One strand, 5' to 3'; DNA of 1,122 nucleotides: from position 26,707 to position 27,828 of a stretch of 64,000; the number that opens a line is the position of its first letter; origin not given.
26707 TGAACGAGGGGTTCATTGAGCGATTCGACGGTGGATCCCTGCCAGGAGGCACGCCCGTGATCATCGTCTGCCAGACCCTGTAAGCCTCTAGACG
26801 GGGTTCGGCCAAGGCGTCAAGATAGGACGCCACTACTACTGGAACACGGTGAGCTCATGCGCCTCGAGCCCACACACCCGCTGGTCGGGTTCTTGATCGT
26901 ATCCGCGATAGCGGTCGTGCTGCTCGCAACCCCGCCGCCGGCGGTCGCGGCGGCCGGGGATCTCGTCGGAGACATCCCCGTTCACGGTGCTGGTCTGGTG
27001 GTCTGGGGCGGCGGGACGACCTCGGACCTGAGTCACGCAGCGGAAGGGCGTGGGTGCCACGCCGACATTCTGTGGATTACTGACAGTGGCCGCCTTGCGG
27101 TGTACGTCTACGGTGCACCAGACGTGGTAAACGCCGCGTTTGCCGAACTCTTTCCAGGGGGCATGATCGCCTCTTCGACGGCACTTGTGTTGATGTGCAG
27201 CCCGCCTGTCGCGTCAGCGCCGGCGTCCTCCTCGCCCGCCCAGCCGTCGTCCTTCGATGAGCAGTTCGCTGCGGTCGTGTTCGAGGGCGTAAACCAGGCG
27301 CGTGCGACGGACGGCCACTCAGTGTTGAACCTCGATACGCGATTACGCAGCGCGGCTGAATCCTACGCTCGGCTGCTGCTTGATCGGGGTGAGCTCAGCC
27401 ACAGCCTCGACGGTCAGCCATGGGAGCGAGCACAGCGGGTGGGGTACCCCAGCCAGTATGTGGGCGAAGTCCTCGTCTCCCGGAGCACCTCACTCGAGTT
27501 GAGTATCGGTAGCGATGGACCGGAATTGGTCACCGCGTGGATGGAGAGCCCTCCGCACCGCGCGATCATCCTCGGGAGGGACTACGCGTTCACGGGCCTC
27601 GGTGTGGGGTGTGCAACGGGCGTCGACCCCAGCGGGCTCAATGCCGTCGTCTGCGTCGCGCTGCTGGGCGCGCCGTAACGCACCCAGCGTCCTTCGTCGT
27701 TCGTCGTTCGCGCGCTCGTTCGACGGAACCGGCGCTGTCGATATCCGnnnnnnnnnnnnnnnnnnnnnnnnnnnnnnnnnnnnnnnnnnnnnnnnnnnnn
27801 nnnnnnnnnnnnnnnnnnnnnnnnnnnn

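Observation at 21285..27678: Envelope module: LiaF-like membrane proteins, MacB/FtsX-type ABC transporter and two secreted proteins sharing a novel domain, one fused to CAP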

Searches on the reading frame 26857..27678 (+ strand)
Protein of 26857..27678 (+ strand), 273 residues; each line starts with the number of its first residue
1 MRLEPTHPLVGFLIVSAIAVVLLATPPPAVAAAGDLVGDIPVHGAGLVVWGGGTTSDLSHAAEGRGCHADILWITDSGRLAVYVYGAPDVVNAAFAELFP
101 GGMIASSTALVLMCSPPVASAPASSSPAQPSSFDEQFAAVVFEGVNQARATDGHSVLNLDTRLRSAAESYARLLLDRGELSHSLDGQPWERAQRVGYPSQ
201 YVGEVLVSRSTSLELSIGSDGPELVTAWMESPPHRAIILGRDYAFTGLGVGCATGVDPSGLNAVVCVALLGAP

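Call 3: search_protein_families(library=pfam, proteins=[window:26857-27678:+], max_evalue=0.01)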
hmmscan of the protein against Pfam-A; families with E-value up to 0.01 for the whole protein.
window:26857-27678:+ (273 aa): 1 family
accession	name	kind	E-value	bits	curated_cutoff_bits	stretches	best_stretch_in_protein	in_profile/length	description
PF00188.32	CAP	-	6.7e-08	33.8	21.1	1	144-266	3-115/117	Cysteine-rich secretory protein family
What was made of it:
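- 26857..27678 (+): Secreted DOM-CAP fusion, 273 aa: DOM at about 26953-27204, a low-confidence linker, and CAP at about 27286-27654. Pfam CAP 33.8 bits (call 3).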

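Call 4: search_protein_families(library=ncbifam, proteins=[window:26857-27678:+], max_evalue=0.01)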
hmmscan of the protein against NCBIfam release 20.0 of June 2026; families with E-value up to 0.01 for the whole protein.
window:26857-27678:+ (273 aa): 2 families
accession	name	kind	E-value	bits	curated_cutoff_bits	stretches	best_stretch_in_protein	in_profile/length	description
NF052539.1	DivAsocLipDalA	equivalog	2e-10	40.8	200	1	135-248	45-152/169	divisome-associated lipoprotein DalA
TIGR02909.1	spore_YkwD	subfamily_domain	3.6e-07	30.1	171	1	140-254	7-113/127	uncharacterized protein, YkwD family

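Call 9: find_homologous_proteins(query=window:26857-27678:+, max_evalue=0.001)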
Query window:26857-27678:+ (273 aa): 25 proteins with E <= 0.001 among 4865 candidates.
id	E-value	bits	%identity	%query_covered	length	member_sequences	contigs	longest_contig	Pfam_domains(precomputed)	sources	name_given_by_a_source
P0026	5.9e-174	595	100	100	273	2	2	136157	PF00188.33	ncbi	ncbi:MAG: CAP domain-containing protein [Dehalococcoidia bacterium]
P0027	5.8e-150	516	85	100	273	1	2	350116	PF00188.33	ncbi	ncbi:MAG: CAP domain-containing protein [Dehalococcoidia bacterium]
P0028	3.5e-109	382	67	100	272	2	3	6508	PF00188.33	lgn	-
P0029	2.5e-105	370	63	100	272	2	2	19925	PF00188.33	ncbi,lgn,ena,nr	ncbi:MAG: CAP domain-containing protein [Dehalococcoidia bacterium]|nr:CAP domain-containing protein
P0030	5.7e-101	355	63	100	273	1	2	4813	PF00188.33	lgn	-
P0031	1.6e-94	334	62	100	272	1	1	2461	PF00188.33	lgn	-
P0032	4.3e-92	326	59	100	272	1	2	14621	PF00188.33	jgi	-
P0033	1.4e-72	262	52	89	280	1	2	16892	PF00188.33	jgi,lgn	-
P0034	3.6e-66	241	49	88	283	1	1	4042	PF00188.33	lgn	-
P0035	2.3e-64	235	67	61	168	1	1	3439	PF00188.33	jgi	jgi:uncharacterized protein YkwD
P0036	5.7e-49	185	41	88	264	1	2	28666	PF00188.33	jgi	jgi:uncharacterized protein YkwD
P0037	4.6e-39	152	51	52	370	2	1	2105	PF00188.33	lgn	-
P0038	1.0e-15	76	46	36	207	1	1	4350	PF05901.17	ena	-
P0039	3.4e-14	71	52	29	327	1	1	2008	-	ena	-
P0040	1.2e-13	69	46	36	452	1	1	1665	PF13360.14,PF14269.13,PF05935.18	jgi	-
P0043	1.6e-6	46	36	48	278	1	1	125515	PF00188.33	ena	-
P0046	1.1e-4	39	32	38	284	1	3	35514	PF00188.33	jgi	jgi:hypothetical protein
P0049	3.5e-4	38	34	49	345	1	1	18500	PF00188.33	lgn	-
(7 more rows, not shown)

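Call 19: find_encoding_contigs(protein=P0036, flank=10000, max_places=3)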
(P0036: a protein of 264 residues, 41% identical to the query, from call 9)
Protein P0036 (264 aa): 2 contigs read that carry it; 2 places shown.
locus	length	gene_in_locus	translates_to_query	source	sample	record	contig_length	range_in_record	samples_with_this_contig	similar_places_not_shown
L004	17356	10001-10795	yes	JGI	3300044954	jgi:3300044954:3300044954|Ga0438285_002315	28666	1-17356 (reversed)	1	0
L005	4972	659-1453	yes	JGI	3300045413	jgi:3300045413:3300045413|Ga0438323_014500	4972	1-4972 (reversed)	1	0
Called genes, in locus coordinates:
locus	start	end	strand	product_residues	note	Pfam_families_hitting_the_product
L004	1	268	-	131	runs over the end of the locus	PF04075:F420H2_quin_red (weak)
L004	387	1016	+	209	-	-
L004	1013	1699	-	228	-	PF01569:PAP2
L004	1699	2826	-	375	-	PF05343:Peptidase_M42, PF01546:Peptidase_M20 (weak)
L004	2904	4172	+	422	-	PF05958:tRNA_U5-meth_tr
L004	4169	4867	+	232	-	PF02545:Maf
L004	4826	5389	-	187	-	PF09922:LiaF-like_C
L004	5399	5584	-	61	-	PF18917:LiaI-LiaF-like_TM1, PF22570:LiaF-TM (weak)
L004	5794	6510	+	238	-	PF00005:ABC_tran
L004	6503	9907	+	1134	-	PF02687:FtsX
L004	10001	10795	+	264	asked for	PF00188:CAP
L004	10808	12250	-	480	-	PF14691:Fer4_20, PF00070:Pyr_redox (faint), PF00890:FAD_binding_2 (weak), PF01266:DAO (weak), PF07992:Pyr_redox_2, PF12831:FAD_oxidored, PF13450:NAD_binding_8, PF01593:Amino_oxidase, +2 more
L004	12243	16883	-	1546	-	PF00310:GATase_2, PF04898:Glu_syn_central, PF01645:Glu_synthase, PF01493:GXGXG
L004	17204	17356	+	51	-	?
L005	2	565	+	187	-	?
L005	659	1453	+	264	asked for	PF00188:CAP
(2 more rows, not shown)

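Call 74: find_encoding_contigs(protein=P0043, flank=7000, max_places=1)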
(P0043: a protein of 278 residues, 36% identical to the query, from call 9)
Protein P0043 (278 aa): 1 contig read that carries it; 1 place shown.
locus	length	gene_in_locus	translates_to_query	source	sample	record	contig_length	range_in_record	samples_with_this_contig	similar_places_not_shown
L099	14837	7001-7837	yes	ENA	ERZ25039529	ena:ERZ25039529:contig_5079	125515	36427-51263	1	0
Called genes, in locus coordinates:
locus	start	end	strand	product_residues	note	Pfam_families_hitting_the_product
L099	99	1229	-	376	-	PF03590:AsnA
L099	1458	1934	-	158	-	PF00691:OmpA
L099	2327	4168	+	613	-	-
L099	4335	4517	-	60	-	-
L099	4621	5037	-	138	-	PF12728:HTH_17, PF03459:TOBE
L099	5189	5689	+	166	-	PF07238:PilZ (weak)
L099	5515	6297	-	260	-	PF02423:OCD_Mu_crystall, PF01488:Shikimate_DH (weak), PF03807:F420_oxidored (weak)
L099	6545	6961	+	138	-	PF00692:dUTPase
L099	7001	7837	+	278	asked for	PF00188:CAP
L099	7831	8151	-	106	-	-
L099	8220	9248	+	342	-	PF01904:DUF72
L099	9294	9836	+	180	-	PF14235:DUF4337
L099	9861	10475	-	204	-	PF01135:PCMT, PF00398:RrnaAD, PF13847:Methyltransf_31 (weak), PF13649:Methyltransf_25 (weak)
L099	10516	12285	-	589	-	PF00343:Phosphorylase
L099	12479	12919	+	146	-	-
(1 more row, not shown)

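Call 75: find_encoding_contigs(protein=P0046, flank=7000, max_places=1)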
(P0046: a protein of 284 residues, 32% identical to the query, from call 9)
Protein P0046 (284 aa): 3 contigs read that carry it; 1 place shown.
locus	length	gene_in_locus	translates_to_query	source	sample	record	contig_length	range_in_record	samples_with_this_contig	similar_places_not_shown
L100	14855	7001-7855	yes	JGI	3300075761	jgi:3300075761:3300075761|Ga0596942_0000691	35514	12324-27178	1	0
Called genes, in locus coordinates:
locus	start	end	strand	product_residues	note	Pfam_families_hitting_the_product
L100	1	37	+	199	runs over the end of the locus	PF00633:HHH (faint), PF21176:RecR_HhH, PF02132:RecR_ZnF (weak), PF13662:Toprim_4, PF01751:Toprim, PF21175:RecR_C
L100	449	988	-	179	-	-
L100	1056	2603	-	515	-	PF05235:CHAD, PF01966:HD, PF21447:Ppx-GppA_III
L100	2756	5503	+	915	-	-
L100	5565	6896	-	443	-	PF02646:RmuC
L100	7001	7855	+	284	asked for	PF00188:CAP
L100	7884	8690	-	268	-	PF00072:Response_reg, PF00486:Trans_reg_C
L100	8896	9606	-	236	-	PF04366:Ysc84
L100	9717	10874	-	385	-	PF01053:Cys_Met_Meta_PP, PF00155:Aminotran_1_2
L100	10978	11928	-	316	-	PF00291:PALP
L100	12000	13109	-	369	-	PF05762:VWA_CoxE (faint), PF00092:VWA, PF13519:VWA_2, PF13768:VWA_3 (weak), PF25106:VWA_4 (weak)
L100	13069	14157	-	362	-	PF00092:VWA, PF13519:VWA_2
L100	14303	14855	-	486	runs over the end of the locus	PF04185:Phosphoesterase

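Call 76: find_encoding_contigs(protein=P0049, flank=7000, max_places=1)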
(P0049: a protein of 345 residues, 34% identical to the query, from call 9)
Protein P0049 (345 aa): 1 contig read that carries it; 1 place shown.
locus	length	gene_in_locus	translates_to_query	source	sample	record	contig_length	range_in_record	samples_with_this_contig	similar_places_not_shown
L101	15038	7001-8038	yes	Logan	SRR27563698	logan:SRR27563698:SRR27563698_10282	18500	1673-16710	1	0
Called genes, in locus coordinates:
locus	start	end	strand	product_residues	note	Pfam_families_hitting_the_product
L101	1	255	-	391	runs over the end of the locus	PF08529:NusA_N, PF00575:S1 (weak), PF13184:KH_NusA_1st, PF26594:KH_NusA_2nd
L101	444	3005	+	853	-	PF17900:Peptidase_M1_N, PF01433:Peptidase_M1, PF11838:ERAP1_C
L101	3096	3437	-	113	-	PF08378:NERD, PF02021:UPF0102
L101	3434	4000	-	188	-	PF01351:RNase_HII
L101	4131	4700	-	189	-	PF01245:Ribosomal_L19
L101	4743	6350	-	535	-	PF00437:T2SSE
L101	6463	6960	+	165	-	PF00588:SpoU_methylase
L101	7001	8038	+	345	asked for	PF00188:CAP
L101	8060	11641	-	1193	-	PF02811:PHP, PF07733:DNA_pol3_alpha, PF17657:DNA_pol3_finger, PF14579:HHH_6, PF01336:tRNA_anti-codon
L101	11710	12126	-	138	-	PF12732:YtxH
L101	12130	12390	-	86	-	-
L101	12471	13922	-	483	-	PF02934:GatB_N, PF02637:GatB_Yqey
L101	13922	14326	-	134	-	-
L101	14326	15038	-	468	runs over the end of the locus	PF01425:Amidase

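Call 91: predict_structure(alignment_id=A8)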
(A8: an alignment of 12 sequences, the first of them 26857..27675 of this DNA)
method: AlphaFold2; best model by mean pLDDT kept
length: 273 residues; sequences in the alignment: 12
mean_pLDDT: 78.0   pTM: 0.52
mean pLDDT of the five models: 78.0, 71.4, 70.0, 63.5, 58.9
residues with pLDDT >= 90: 65; 70-90: 131; 50-70: 56; < 50: 21
segments of 3 or more residues with pLDDT < 50: 1-3, 25-29, 118-128
pLDDT, mean of each block of 10 residues (from residue 1): 49 56 51 79 88 90 86 88 75 86 91 69 41 91 93 89 87 82 64 63 79 85 88 83 81 88 90 69
secondary structure, 60 per line:
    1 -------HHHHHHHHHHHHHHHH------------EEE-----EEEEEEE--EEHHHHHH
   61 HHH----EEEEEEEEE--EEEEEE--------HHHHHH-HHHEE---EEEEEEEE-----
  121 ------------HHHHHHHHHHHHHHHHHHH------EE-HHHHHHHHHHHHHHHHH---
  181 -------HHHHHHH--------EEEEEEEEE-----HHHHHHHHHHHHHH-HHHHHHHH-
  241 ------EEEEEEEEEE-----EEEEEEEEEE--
elements in order: H8-23 E36-38 E44-50 H55-63 E68-76 E79-84 H93-98 E108-115 H133-151 H161-177 H188-194 E203-211 H217-230 H232-239 E247-256 E262-271
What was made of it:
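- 26857..27678 (+): AF2 two-domain model with the linker below pLDDT 50 (call 91).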

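Call 93: fold_search(model_id=the predicted structure, library=pdb)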
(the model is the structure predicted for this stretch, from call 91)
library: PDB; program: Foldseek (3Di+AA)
matches with E <= 10: 512; with E <= 0.001: 13
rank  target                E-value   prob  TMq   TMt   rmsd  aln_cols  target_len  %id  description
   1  4d53_A                1.4e-06  1.00  0.39  0.75   3.2       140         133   18  Outer surface protein BB0689 from Borrelia burgdorferi (released 2015-10-14)
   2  5vhg                  1.7e-06  1.00  0.35  0.60   3.3       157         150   19  Crystal structure of pentad mutant GAPR-1 (released 2017-09-20)
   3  4ifa                  1.7e-06  1.00  0.38  0.35  19.9       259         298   16  1.5 Angstrom resolution crystal structure of an extracellular protein containing a SCP domain from Bacillus anthracis st (released 2012-12-26)
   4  8tid_P                1.0e-05  1.00  0.40  0.18   9.5       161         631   16  Combined linker domain of N-DRC and associated proteins Tetrahymena (released 2023-09-27)
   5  1smb                  2.2e-05  1.00  0.37  0.63   3.2       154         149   21  Crystal Structure of Golgi-Associated PR-1 protein (released 2004-09-14)
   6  4aiw                  2.4e-05  1.00  0.37  0.63   3.0       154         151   21  GAPR-1 with bound inositol hexakisphosphate (released 2012-08-08)
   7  4h0a_B                3.0e-05  1.00  0.35  0.32  20.4       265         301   11  Crystal structure of a cysteine-rich secretory protein (SAV1118) from Staphylococcus aureus subsp. aureus Mu50 at 1.90 (released 2012-09-26)
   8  8th8_P                4.1e-05  1.00  0.41  0.37   5.2       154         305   16  Linker domain of Nexin-dynein regulatory complex from Tetrahymena thermophila (released 2023-09-20)
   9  9lyt_B                8.2e-05  1.00  0.33  0.61   3.5       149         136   18  The crystal structure of Mucuna sempervirens Pathogenesis-related protein 1 (released 2026-01-07)
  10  4h0a_A                8.7e-05  1.00  0.34  0.32  20.5       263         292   11  Crystal structure of a cysteine-rich secretory protein (SAV1118) from Staphylococcus aureus subsp. aureus Mu50 at 1.90 (released 2012-09-26)
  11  9lyt_A                1.5e-04  1.00  0.34  0.62   3.6       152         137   19  The crystal structure of Mucuna sempervirens Pathogenesis-related protein 1 (released 2026-01-07)
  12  1cfe_MODEL_1_A        4.1e-04  1.00  0.31  0.56   4.1       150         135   20  P14A, NMR, 20 STRUCTURES (released 1997-11-12)
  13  3s6s_A                9.6e-04  1.00  0.32  0.47   5.2       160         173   14  Ancylostoma-secreted protein Ac-ASP-7 (released 2012-04-11)
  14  6any_A                1.2e-03  1.00  0.35  0.44   5.6       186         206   13  Structure of BmVAL-1 (released 2018-03-28)
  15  3s6u_A                1.3e-03  1.00  0.32  0.46   5.1       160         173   13  Caclcium-bound Ac-ASP-7 (released 2012-04-11)
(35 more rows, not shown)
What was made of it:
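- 26857..27678 (+): Foldseek BB0689 4d53 E=1.4e-6, TM(target) 0.75 (call 93).
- On CAP/SCP/PR-1 superfamily: Foldseek: 4d53 E=1.4e-6, TM(target) 0.75; GAPR-1 1smb 2.2e-5 (call 93).
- Closest known: Bacterial CAP/SCP proteins: Borrelia BB0689. Same: The CAP fold is confirmed (Foldseek E=1.4e-6 to 3e-5, call 93; Pfam, call 3).
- Checked: Its model matches BB0689 and GAPR-1 (call 93).
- Tried and rejected: The fold search was needed (call 93).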

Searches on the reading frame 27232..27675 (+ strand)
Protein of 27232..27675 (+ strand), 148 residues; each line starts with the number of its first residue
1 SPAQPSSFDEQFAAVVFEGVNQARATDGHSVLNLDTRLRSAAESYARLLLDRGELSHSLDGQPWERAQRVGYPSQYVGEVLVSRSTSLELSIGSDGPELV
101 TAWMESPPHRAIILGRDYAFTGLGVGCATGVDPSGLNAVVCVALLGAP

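Call 42: search_solved_structures(query=window:27232-27675:+, max_evalue=0.01)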
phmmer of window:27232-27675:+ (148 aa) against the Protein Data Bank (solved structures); distinct sequences matched with E-value up to 0.01: 0.
